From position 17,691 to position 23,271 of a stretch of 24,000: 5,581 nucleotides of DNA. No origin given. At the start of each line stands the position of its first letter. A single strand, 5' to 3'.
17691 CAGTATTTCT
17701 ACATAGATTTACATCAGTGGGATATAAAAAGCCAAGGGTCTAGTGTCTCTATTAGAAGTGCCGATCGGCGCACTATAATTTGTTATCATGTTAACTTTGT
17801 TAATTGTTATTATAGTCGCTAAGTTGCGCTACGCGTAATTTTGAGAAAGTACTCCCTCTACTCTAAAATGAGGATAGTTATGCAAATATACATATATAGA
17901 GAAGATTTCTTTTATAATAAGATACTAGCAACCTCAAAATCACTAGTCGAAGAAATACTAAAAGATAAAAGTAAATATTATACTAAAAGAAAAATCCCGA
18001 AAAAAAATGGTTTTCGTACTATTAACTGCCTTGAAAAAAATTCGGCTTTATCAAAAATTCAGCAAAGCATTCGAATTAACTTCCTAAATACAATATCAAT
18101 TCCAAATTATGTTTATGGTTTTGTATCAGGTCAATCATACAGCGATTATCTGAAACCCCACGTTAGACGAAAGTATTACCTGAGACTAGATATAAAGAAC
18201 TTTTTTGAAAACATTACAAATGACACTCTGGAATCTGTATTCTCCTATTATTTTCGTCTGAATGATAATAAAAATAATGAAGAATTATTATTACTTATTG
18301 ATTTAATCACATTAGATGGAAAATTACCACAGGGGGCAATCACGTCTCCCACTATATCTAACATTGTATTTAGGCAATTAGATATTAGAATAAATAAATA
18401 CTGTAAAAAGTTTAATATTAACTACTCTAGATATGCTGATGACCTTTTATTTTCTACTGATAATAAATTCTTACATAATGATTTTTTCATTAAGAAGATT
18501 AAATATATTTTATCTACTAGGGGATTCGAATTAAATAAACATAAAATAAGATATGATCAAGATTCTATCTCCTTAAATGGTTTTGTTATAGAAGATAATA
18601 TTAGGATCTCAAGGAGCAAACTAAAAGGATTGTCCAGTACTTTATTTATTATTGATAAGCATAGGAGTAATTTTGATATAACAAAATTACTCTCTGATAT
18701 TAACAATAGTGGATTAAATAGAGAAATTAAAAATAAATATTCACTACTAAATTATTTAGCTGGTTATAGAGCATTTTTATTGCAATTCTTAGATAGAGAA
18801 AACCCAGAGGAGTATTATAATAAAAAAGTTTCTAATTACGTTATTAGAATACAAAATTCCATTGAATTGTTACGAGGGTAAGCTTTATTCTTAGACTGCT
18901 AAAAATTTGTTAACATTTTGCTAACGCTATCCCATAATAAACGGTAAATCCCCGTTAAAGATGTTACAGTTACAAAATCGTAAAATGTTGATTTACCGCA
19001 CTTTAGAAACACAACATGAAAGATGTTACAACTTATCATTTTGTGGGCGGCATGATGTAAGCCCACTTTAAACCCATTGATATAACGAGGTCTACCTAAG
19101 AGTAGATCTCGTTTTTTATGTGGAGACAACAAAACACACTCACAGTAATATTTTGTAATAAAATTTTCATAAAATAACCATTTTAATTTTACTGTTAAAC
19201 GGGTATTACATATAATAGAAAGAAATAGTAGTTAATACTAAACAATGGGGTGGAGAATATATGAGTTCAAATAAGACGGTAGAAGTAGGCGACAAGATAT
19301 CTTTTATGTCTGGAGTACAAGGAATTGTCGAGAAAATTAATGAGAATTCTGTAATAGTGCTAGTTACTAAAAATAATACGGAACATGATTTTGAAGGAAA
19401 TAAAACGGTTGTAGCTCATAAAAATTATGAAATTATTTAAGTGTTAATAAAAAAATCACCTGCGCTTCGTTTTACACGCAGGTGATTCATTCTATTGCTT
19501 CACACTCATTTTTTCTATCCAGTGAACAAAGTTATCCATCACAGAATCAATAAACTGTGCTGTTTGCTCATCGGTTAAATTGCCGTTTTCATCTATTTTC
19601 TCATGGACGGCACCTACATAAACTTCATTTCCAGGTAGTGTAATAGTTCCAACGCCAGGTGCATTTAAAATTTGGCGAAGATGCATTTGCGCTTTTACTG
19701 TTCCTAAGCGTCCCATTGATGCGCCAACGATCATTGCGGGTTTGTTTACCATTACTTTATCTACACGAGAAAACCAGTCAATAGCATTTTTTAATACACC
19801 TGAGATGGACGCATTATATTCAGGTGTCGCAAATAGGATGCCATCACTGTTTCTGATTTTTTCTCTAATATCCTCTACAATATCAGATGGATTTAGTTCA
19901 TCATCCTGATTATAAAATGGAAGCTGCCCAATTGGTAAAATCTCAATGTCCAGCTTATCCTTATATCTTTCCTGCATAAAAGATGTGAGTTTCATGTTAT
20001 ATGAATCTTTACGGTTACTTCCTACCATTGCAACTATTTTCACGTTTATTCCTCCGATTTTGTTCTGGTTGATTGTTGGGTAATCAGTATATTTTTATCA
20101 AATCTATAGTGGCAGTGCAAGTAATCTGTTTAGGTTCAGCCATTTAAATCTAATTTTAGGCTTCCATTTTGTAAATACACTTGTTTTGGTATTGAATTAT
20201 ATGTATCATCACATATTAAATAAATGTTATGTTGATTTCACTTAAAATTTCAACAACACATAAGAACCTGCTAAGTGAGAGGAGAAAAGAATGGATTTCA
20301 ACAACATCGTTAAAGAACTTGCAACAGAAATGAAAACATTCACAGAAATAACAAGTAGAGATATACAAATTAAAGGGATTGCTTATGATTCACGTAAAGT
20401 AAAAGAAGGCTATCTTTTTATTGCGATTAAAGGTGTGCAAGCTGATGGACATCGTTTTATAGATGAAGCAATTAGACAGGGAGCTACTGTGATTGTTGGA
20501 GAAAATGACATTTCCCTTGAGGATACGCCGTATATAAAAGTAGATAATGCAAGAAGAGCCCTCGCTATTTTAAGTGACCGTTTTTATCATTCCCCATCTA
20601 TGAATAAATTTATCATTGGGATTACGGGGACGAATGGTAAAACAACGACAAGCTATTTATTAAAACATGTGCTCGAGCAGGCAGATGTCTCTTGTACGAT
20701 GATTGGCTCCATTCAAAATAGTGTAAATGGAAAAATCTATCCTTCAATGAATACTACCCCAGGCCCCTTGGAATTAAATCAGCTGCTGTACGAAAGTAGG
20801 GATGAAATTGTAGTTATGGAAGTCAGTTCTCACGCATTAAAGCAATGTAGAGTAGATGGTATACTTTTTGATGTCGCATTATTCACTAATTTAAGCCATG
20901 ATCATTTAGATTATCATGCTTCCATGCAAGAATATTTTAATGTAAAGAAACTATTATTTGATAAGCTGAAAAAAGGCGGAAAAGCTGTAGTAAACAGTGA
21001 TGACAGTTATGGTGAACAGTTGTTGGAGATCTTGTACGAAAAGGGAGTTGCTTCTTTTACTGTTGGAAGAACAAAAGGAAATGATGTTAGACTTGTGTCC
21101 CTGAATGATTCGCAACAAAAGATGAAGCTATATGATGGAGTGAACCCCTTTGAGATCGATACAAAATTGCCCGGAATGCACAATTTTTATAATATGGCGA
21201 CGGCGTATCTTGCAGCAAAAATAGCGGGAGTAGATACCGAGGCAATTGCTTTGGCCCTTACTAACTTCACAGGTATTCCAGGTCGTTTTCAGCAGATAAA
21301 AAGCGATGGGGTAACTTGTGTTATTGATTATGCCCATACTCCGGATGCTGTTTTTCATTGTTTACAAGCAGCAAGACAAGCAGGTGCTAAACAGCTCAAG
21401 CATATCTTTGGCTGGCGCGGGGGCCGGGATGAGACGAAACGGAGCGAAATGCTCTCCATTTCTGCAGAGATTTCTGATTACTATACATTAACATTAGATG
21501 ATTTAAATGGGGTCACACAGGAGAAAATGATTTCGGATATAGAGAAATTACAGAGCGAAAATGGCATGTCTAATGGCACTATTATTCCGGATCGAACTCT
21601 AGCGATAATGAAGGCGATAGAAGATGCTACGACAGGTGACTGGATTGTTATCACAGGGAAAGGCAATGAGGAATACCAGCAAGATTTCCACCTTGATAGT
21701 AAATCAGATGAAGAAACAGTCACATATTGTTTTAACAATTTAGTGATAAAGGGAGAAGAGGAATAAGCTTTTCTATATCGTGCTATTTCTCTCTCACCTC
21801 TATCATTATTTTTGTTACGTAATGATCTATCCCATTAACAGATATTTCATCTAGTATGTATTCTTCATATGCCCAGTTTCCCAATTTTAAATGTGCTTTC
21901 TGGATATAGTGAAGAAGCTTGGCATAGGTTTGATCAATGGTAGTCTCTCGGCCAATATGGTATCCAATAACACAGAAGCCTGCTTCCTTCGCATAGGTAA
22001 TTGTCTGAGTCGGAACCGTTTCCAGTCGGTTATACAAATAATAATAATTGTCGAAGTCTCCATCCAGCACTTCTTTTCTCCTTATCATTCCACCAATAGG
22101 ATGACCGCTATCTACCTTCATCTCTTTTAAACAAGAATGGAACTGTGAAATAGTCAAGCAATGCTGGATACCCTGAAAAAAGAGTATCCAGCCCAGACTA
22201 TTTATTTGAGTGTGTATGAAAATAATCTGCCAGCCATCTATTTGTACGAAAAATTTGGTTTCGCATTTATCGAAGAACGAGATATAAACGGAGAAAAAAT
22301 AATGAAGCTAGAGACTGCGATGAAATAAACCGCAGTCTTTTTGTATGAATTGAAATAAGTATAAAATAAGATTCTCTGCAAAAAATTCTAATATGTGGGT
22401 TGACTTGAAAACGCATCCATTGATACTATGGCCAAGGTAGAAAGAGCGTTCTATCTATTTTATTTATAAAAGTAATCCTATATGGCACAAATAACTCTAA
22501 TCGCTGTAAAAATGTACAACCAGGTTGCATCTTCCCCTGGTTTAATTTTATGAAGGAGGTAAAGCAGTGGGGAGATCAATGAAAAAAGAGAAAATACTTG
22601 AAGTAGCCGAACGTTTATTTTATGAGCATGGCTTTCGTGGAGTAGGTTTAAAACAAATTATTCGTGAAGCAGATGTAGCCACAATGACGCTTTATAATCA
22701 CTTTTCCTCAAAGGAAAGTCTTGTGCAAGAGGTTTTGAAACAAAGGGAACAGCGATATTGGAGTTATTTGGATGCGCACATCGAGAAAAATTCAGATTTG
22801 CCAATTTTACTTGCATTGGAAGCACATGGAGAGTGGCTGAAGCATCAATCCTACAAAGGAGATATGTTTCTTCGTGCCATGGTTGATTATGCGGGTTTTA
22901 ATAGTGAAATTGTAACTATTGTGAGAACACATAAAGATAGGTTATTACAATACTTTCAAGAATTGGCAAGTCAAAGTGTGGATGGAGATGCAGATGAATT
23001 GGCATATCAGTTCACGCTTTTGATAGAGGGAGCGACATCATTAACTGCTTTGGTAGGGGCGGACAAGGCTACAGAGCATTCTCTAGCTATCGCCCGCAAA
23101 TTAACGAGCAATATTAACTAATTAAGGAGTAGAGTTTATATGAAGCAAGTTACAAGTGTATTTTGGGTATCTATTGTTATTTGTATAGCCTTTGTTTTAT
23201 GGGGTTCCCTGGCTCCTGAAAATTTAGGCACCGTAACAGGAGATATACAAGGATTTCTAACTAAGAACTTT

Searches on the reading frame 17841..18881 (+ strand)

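Call 8: search_protein_families(library=pfam, proteins=[window:17841-18881:+], max_evalue=0.01)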
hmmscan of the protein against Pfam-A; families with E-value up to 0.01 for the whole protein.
window:17841-18881:+ (346 aa): 1 family
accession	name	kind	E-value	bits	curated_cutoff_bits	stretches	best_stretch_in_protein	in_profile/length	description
PF00078.32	RVT_1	-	7.7e-20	71.9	29.6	1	52-248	1-203/205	Reverse transcriptase (RNA-dependent DNA polymerase)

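Call 9: search_protein_families(library=padloc, proteins=[window:17841-18881:+], max_evalue=0.001)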
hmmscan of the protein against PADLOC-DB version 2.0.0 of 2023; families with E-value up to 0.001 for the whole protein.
window:17841-18881:+ (346 aa): 46 families (the best 25 are shown)
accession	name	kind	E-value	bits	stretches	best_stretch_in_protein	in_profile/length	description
PDLC02938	RT_I-B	-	4.3e-99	329.8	1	18-342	3-329/332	-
PDLC02941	RT_II-A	-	8.7e-50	167.6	1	28-273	22-262/309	-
PDLC02946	RT_III-A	-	2.9e-49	166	1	26-290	41-294/330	-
PDLC02943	RT_III-A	-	9.7e-49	164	1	26-278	29-275/322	-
PDLC02942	RT_III-A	-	1e-48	164.2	1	26-321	49-325/341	-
PDLC03739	RT_Ec107-like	-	2.8e-47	159.6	1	39-321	29-295/307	retron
PDLC02952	RT_VI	-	2.4e-44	149.7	1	26-281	13-259/279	-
PDLC02965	RT-Toprim_I-C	-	2.9e-43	146.6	1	27-334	6-308/529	single gene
PDLC02968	RT-Toprim_I-C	-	4e-43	146.1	1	27-328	6-302/529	single gene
PDLC02960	RT-Protease_XI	-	2.6e-42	143.5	1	27-282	14-274/506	single gene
PDLC02962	RT-TIR_XII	-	2.8e-42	143.2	1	29-277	24-277/478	single gene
PDLC02961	RT-TIR_XII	-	3.1e-42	143.1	1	42-274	39-277/475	single gene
PDLC02959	RT-Protease_XI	-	1.3e-41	141.1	1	27-288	16-283/510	single gene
PDLC02956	RT_XIII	-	1.3e-41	141.1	2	161-313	271-405/469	-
PDLC02945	RT_III-A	-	1.7e-40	137.2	2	159-290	199-323/362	-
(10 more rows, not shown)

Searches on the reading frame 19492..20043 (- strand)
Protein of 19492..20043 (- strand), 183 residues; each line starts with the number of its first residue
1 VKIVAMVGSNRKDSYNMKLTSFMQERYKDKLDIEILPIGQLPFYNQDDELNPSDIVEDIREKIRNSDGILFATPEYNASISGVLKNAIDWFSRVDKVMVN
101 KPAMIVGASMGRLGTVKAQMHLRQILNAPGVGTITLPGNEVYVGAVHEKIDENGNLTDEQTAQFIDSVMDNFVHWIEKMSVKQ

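Call 15: find_encoding_contigs(protein=window:19492-20043:-, flank=10000, max_places=10)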
Protein window:19492-20043:- (183 aa): no gene with exactly this product is on record in the collection.

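Call 82: search_protein_families(library=pfam, proteins=[window:19492-20043:-], max_evalue=0.00001)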
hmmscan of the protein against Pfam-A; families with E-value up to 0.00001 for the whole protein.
window:19492-20043:- (183 aa): 2 families
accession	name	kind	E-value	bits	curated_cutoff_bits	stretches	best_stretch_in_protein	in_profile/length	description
PF03358.20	FMN_red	-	2.6e-41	141.2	24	1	1-147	1-151/152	NADPH-dependent FMN reductase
PF02525.22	Flavodoxin_2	-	1.6e-08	35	27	1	1-96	1-108/198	Flavodoxin-like fold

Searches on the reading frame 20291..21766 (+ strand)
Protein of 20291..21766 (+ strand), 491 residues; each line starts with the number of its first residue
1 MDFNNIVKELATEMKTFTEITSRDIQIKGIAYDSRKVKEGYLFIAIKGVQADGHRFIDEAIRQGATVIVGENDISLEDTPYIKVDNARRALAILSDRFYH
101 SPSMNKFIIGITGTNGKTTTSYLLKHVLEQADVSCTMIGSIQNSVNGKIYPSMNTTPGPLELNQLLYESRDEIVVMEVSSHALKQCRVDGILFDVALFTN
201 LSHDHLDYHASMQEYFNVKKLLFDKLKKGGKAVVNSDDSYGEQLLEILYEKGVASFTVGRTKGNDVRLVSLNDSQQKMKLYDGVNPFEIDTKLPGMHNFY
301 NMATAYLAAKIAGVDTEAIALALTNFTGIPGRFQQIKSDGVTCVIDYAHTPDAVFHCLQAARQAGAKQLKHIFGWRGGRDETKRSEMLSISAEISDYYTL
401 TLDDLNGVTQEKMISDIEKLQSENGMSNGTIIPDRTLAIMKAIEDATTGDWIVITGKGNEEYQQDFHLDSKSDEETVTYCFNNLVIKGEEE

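Call 34: find_encoding_contigs(protein=window:20291-21766:+, flank=10000, max_places=6)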
Protein window:20291-21766:+ (491 aa): 2 contigs read that carry it; 2 places shown.
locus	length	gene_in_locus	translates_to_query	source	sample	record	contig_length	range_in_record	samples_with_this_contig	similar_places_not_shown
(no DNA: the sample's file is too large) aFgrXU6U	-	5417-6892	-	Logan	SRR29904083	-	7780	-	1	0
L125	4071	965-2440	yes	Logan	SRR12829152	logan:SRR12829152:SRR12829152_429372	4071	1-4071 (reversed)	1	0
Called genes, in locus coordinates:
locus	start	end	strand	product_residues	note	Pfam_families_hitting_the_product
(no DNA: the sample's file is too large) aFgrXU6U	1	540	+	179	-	?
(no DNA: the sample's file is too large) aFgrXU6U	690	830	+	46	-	-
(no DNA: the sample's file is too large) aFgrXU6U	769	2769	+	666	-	PF02463:SMC_N, PF11398:DUF2813 (faint), PF13175:AAA_15, PF13555:AAA_29 (faint), PF13304:AAA_21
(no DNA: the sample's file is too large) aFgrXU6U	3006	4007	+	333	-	PF00078:RVT_1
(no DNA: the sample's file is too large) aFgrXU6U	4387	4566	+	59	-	PF09953:DUF2187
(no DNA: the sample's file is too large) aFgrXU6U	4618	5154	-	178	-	PF02525:Flavodoxin_2 (weak), PF03358:FMN_red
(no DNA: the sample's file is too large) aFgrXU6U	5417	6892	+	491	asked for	PF01225:Mur_ligase, PF08245:Mur_ligase_M, PF02875:Mur_ligase_C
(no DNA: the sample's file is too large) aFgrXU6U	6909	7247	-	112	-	-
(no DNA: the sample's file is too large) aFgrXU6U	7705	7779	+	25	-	?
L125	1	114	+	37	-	?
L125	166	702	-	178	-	PF02525:Flavodoxin_2 (weak), PF03358:FMN_red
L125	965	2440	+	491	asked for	PF01225:Mur_ligase, PF08245:Mur_ligase_M, PF02875:Mur_ligase_C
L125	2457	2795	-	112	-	-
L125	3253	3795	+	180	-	PF00440:TetR_N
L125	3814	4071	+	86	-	?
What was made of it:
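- Tried and rejected: The MurE lookup gave only short contigs to the right of the island (call 34).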

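Call 58: find_homologous_proteins(query=window:20291-21766:+, max_evalue=1e-100)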
Query window:20291-21766:+ (491 aa): 268 proteins with E <= 1e-100 among 8000 candidates; the best 120 are listed.
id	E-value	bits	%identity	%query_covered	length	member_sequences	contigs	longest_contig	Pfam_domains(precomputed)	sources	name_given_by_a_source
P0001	0.0e+0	1102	100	100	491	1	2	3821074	PF02875.27,PF08245.19,PF01225.31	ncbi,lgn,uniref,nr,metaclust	ncbi:UDP-N-acetylmuramoyl-L-alanyl-D-glutamate--2,6-diaminopimelate ligase [Virgibacillus sp. SK37]|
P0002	2.6e-290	981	89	100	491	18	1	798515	PF02875.27,PF08245.19,PF01225.31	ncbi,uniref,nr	ncbi:UDP-N-acetylmuramoyl-L-alanyl-D-glutamate--2,6-diaminopimelate ligase [Virgibacillus halodenitr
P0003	6.2e-167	574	53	98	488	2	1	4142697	PF02875.27,PF08245.19,PF01225.31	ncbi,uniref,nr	ncbi:UDP-N-acetylmuramoyl-L-alanyl-D-glutamate--2,6-diaminopimelate ligase [Halobacillus mangrovi]|u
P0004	6.7e-166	571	53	96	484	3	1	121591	PF02875.27,PF08245.19,PF01225.31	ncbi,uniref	ncbi:UDP-N-acetylmuramoyl-L-alanyl-D-glutamate--2,6-diaminopimelate ligase [Halobacillus sp. B29]|un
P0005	1.6e-165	569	53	97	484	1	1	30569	PF02875.27,PF08245.19,PF01225.31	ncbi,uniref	ncbi:UDP-N-acetylmuramoyl-L-alanyl-D-glutamate--2,6-diaminopimelate ligase [Halobacillus sp. K22]|un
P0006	1.2e-161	557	50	99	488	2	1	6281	PF02875.27,PF08245.19,PF01225.31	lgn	-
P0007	8.0e-160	551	52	96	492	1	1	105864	PF02875.27,PF08245.19,PF01225.31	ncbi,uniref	ncbi:UDP-N-acetylmuramoyl-L-alanyl-D-glutamate--2,6-diaminopimelate ligase [Ornithinibacillus xuwene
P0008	3.8e-159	548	51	99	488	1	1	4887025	PF02875.27,PF08245.19,PF01225.31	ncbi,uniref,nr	ncbi:UDP-N-acetylmuramoyl-L-alanyl-D-glutamate--2,6-diaminopimelate ligase [Halobacillus shinanisali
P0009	6.1e-159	548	50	97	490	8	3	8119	PF02875.27,PF08245.19,PF01225.31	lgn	-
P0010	6.9e-158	544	49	98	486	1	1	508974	PF02875.27,PF08245.19,PF01225.31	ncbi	-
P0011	5.6e-157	541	51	96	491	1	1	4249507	PF02875.27,PF08245.19,PF01225.31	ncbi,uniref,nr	ncbi:UDP-N-acetylmuramoyl-L-alanyl-D-glutamate--2,6-diaminopimelate ligase [Sediminibacillus massili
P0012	2.3e-156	539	51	96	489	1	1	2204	PF02875.27,PF08245.19,PF01225.31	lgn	-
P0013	1.5e-155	537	49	99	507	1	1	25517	PF02875.27,PF08245.19,PF01225.31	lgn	-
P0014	2.0e-155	536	51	94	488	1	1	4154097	PF02875.27,PF08245.19,PF01225.31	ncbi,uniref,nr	ncbi:UDP-N-acetylmuramoyl-L-alanyl-D-glutamate--2,6-diaminopimelate ligase [Halobacillus amylolyticu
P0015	5.2e-155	535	51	97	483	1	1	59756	PF02875.27,PF08245.19,PF01225.31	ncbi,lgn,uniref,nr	ncbi:UDP-N-acetylmuramoyl-L-alanyl-D-glutamate--2,6-diaminopimelate ligase [Pontibacillus yanchengen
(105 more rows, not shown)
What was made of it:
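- The window's MurE is 100% identical to that of Virgibacillus sp. SK37 (call 58).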

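Call 59: find_encoding_contigs(protein=P0002, flank=10000, max_places=4)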
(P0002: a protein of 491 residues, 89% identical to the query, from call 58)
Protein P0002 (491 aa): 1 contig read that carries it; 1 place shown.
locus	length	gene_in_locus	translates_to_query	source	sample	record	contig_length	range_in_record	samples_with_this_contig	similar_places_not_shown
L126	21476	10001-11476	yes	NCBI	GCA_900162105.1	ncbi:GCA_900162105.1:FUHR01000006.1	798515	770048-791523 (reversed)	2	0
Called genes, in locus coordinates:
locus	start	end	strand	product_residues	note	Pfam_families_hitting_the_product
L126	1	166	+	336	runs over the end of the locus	PF02543:Carbam_trans_N (faint), PF00814:TsaD, PF22521:HypF_C_2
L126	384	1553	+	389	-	PF01098:FTSW_RODA_SPOVE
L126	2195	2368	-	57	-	-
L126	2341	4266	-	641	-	PF00005:ABC_tran, PF02463:SMC_N (faint), PF03193:RsgA_GTPase (faint), PF13555:AAA_29 (faint), PF01926:MMR_HSR1 (faint), PF12848:ABC_tran_Xtn, PF00005:ABC_tran, PF16326:ABC_tran_CTD, +4 more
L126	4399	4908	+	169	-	PF01967:MoaC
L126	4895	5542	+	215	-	PF06971:Put_DNA-bind_N, PF02629:CoA_binding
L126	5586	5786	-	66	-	PF14146:DUF4305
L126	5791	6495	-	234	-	PF02517:Rce1-like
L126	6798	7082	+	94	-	PF00166:Cpn10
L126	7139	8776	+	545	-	PF00118:Cpn60_TCP1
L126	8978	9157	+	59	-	PF02699:YajC (weak), PF09953:DUF2187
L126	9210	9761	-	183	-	PF02525:Flavodoxin_2, PF03358:FMN_red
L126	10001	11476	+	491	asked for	PF01225:Mur_ligase, PF08245:Mur_ligase_M, PF02875:Mur_ligase_C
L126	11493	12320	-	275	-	PF13411:MerR_1, PF00376:MerR, PF09278:MerR-DNA-bind (weak), PF06445:GyrI-like (faint)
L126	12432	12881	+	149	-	PF13420:Acetyltransf_4 (weak), PF13673:Acetyltransf_10, PF00583:Acetyltransf_1, PF13508:Acetyltransf_7, PF08445:FR47 (weak)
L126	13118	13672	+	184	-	PF00440:TetR_N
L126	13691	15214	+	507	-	PF02028:BCCT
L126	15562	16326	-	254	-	PF03649:UPF0014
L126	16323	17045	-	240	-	PF00005:ABC_tran, PF02463:SMC_N (weak), PF13304:AAA_21 (faint)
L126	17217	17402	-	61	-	-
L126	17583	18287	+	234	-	PF00072:Response_reg, PF00486:Trans_reg_C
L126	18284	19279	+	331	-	PF00512:HisKA (weak), PF02518:HATPase_c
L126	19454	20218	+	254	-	PF00005:ABC_tran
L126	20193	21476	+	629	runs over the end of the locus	PF02687:FtsX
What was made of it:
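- V. halodenitrificans has groES-groEL-DUF2187-FMN_red-murE with nothing between (call 59).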

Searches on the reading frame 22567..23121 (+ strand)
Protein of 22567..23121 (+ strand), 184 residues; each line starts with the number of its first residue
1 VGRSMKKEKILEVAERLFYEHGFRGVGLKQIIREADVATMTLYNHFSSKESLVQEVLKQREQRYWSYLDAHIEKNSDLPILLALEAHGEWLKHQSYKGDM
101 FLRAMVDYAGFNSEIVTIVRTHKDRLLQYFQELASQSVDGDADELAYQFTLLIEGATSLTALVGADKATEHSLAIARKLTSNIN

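Call 82: search_protein_families(library=pfam, proteins=[window:22567-23121:+], max_evalue=0.00001)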
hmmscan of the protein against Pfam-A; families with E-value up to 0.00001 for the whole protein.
window:22567-23121:+ (184 aa): 1 family
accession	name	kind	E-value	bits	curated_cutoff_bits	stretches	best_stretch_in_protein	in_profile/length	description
PF00440.29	TetR_N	-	1.6e-15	57.1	24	1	10-56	1-47/47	Bacterial regulatory proteins, tetR family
